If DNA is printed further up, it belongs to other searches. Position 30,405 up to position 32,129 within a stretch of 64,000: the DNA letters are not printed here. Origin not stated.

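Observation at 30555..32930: Orphan non-pyrrolysine MttB-family methyltransferase with tandem GNAT but no corrinoid partner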

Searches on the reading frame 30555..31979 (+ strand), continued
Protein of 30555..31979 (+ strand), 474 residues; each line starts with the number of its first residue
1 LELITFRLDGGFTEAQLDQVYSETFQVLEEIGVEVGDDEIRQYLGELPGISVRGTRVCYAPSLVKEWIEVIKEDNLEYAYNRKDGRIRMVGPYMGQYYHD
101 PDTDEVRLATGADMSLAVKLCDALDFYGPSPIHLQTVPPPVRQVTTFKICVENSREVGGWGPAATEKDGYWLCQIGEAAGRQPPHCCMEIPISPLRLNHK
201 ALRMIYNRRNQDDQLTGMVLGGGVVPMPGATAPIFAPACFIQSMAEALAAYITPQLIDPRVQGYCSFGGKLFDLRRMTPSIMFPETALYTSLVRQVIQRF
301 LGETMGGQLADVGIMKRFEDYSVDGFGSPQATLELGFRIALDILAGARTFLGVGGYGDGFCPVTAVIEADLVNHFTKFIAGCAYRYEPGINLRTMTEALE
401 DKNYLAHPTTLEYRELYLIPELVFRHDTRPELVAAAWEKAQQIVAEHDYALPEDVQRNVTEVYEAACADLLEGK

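Call 69: find_related_loci(query=A1, collection=metagenome_contigs, flank=10000)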
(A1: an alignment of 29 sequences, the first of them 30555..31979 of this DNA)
Query A1 (474 aa) in metagenome_contigs; peptide patterns used: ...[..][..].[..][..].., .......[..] (x = any residue, [..] = any of these).
600 stretches matched a pattern (row limit reached: there are more); 4 encode a relative of the query (tblastn E <= 1e-3); 4 distinct loci.
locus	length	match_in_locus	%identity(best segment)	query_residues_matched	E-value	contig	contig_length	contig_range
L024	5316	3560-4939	66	2-473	0e+0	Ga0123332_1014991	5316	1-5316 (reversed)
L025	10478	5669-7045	47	1-471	7e-143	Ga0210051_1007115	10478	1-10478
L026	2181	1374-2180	55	1-268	3e-96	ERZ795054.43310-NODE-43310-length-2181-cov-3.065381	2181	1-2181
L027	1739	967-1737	50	4-260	4e-82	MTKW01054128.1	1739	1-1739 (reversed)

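Call 71: search_protein_families(library=pfam, proteins=[L026:205-1377:+, L027:3-749:+, L022:2-796:+, L022:4200-5906:+, L021:2-544:+, L020:4981-5403:+, L012:3-581:+, L012:3691-4350:+, L009:8928-9983:+, L024:1-2215:-], max_evalue=0.001)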
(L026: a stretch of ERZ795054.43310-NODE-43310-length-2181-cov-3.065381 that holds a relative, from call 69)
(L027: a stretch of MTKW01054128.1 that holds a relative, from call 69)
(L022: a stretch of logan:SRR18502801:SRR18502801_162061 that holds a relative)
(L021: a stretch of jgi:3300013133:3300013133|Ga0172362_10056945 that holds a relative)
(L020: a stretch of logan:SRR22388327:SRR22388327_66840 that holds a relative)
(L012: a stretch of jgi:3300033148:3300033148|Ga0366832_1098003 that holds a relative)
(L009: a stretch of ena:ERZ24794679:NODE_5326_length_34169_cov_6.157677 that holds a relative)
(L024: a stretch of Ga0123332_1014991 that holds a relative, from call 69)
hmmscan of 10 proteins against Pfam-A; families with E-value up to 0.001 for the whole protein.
L026:205-1377:+ (390 aa): 4 families
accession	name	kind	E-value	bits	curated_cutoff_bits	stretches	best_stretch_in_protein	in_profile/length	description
PF13377.12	Peripla_BP_3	-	1.7e-24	87.2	26.5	1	219-380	2-167/167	Periplasmic binding protein-like domain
PF00392.27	GntR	-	2.9e-19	68.9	27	1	26-88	2-64/64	Bacterial regulatory proteins, gntR family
PF00532.27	Peripla_BP_1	-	4.1e-14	53.2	22.2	1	115-357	9-259/281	Periplasmic binding proteins and sugar binding domain of LacI family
PF08220.18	HTH_DeoR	-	0.00036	20.7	21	0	53-83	19-49/57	DeoR-like helix-turn-helix domain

L027:3-749:+ (248 aa): 2 families
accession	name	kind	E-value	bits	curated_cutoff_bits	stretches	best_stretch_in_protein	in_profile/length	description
PF13377.12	Peripla_BP_3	-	2.2e-26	93.3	26.5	1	84-245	2-167/167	Periplasmic binding protein-like domain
PF00532.27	Peripla_BP_1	-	8.3e-15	55.4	22.2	1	3-213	30-246/281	Periplasmic binding proteins and sugar binding domain of LacI family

L022:2-796:+ (264 aa): 1 family
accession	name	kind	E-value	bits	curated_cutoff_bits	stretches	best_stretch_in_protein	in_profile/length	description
PF01208.23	URO-D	-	2.6e-06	27.2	23.9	0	1-105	80-190/346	Uroporphyrinogen decarboxylase (URO-D)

L022:4200-5906:+ (569 aa): 2 families
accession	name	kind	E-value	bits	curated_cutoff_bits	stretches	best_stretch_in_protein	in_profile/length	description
PF16889.11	Hepar_II_III_N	-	6.3e-67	226.7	22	1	47-402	4-340/340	Heparinase II/III N-terminus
PF07940.18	Hepar_II_III_C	-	6.7e-29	101.5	24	1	418-568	7-153/237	Heparinase II/III-like, C-terminal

L021:2-544:+ (180 aa): 2 families
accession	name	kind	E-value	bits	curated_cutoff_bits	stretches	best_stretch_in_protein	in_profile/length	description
PF00950.22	ABC-3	-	1.7e-44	152.8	20.1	1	1-171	86-256/258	ABC 3 transport family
PF01032.23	FecCD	-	5.1e-09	36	26.5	1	8-171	145-309/311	FecCD transport family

L020:4981-5403:+ (141 aa): 0 families

L012:3-581:+ (192 aa): 0 families

L012:3691-4350:+ (220 aa): 2 families
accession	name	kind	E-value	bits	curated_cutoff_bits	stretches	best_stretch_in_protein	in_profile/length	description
PF00892.27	EamA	-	1.4e-21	77.6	28.2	2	75-209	2-134/135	EamA-like transporter family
PF03151.22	TPT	-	0.00019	21.4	30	1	78-207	5-134/291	Triose-phosphate Transporter family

L009:8928-9983:+ (351 aa): 2 families
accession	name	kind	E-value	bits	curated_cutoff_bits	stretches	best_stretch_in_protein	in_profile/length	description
PF00149.33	Metallophos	-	9.6e-12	46.2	21.5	1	52-294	2-190/191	Calcineurin-like phosphoesterase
PF12850.12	Metallophos_2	-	0.00017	22.1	27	0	53-306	3-130/154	Calcineurin-like phosphoesterase superfamily domain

L024:1-2215:- (738 aa): 0 families

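Call 72: find_homologous_proteins(query=P0038, max_evalue=1e-20)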
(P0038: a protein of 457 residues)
Query P0038 (457 aa): 11 proteins with E <= 1e-20 among 8000 candidates.
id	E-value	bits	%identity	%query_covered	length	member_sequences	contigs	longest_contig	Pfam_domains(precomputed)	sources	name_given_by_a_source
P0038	0.0e+0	1025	100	100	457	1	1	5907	PF06253.17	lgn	-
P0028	6.8e-86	307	38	98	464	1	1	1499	PF06253.17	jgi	jgi:hypothetical protein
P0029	7.3e-80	287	38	95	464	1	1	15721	PF06253.17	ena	-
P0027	2.1e-77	279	37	97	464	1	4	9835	PF06253.17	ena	-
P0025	1.3e-76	276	35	98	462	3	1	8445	PF06253.17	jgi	-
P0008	1.0e-75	274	35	98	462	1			PF06253.17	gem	-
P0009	6.3e-74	268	35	97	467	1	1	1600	PF06253.17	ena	-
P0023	1.7e-64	237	35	87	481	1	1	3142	PF06253.17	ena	-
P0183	4.0e-60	222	34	88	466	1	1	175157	PF06253.17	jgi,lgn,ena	-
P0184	1.5e-46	177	32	85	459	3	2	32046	PF06253.17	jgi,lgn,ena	-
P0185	5.2e-42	163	34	67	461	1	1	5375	PF06253.17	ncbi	-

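Call 73: find_encoding_contigs(protein=P0183, flank=10000, max_places=1)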
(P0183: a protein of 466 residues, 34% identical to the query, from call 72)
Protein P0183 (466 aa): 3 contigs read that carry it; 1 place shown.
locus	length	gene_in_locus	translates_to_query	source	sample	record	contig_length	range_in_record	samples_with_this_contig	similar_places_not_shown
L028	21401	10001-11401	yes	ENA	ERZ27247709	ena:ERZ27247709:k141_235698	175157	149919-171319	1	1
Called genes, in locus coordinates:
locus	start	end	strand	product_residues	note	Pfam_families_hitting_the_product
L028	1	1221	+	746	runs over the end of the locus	PF19501:PcRGLX_1st, PF21346:PcRGLX_3rd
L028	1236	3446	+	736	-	PF19501:PcRGLX_1st, PF21346:PcRGLX_3rd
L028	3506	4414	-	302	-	PF00535:Glycos_transf_2, PF13641:Glyco_tranf_2_3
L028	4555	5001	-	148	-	-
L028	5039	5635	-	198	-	PF12840:HTH_20 (weak), PF01909:NTP_transf_2 (weak), PF18765:Polbeta (weak)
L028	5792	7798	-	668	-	PF02065:Melibiase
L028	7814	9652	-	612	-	PF00111:Fer2, PF17650:RACo_linker, PF17651:Raco_middle, PF14574:RACo_C_ter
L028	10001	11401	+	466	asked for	PF06253:MTTB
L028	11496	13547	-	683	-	-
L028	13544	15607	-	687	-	-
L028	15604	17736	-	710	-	-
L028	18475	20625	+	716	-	PF00933:Glyco_hydro_3, PF01915:Glyco_hydro_3_C, PF14310:Fn3-like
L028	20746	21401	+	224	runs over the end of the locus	PF01048:PNP_UDP_1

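Call 89: list_cluster_members(proteins=[window:30555-31979:+, window:31983-32930:+, window:36269-37645:-, window:16023-17411:+])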
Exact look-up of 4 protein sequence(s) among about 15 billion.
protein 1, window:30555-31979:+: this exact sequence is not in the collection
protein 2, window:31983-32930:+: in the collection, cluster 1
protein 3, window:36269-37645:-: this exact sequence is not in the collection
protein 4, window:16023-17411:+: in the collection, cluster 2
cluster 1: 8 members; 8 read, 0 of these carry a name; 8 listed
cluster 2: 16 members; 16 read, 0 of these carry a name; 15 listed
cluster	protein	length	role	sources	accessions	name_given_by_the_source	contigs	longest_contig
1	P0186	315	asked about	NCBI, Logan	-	-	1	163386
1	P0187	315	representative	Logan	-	-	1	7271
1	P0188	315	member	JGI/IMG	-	-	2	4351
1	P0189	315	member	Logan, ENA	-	-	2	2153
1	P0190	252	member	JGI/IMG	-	-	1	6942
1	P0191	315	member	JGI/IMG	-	-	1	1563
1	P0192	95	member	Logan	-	-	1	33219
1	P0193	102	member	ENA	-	-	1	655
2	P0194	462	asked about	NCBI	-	-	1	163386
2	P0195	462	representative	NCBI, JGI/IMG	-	-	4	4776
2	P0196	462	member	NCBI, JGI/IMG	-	-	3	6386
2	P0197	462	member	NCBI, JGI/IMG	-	-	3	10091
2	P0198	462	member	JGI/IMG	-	-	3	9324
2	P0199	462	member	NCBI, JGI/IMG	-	-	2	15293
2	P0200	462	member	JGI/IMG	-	-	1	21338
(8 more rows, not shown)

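Call 90: search_solved_structures(query=L022:2193-3332:+, max_evalue=0.1)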
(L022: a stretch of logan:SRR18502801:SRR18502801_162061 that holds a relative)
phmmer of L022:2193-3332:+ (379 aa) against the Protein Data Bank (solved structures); distinct sequences matched with E-value up to 0.1: 1.
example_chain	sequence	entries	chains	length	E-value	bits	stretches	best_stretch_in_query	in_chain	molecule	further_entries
4ay7_A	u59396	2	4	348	0.00073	22.1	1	216-342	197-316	METHYLCOBALAMIN: COENZYME M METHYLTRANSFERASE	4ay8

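Call 91: search_solved_structures(query=L015:6523-7683:+, max_evalue=0.1)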
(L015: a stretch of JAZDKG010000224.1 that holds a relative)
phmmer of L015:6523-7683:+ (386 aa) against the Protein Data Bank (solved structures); distinct sequences matched with E-value up to 0.1: 6.
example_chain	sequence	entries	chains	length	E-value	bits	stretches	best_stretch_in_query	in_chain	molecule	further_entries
6s97_A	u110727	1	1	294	0.0011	20.9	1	228-347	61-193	Fragment transplantation onto hyperstable ancestor of haloalkane dehalogenases and Renilla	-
7qxr_A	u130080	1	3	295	0.0011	20.9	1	228-347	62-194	Fragment transplantation onto a hyperstable ancestor of haloalkane dehalogenases and Renil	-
3cyv_A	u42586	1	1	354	0.0012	20.8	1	307-383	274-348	Uroporphyrinogen decarboxylase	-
7qxq_A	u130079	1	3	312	0.0013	20.7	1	228-347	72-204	Fragment transplantation onto hyperstable ancestor of haloalkane dehalogenases and Renilla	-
7ome_A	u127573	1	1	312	0.0016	20.4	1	228-345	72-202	Renilla-type engineered ancestral luciferase variant (AncFT7)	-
4exq_A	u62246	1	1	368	0.043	15.7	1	306-385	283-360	Uroporphyrinogen decarboxylase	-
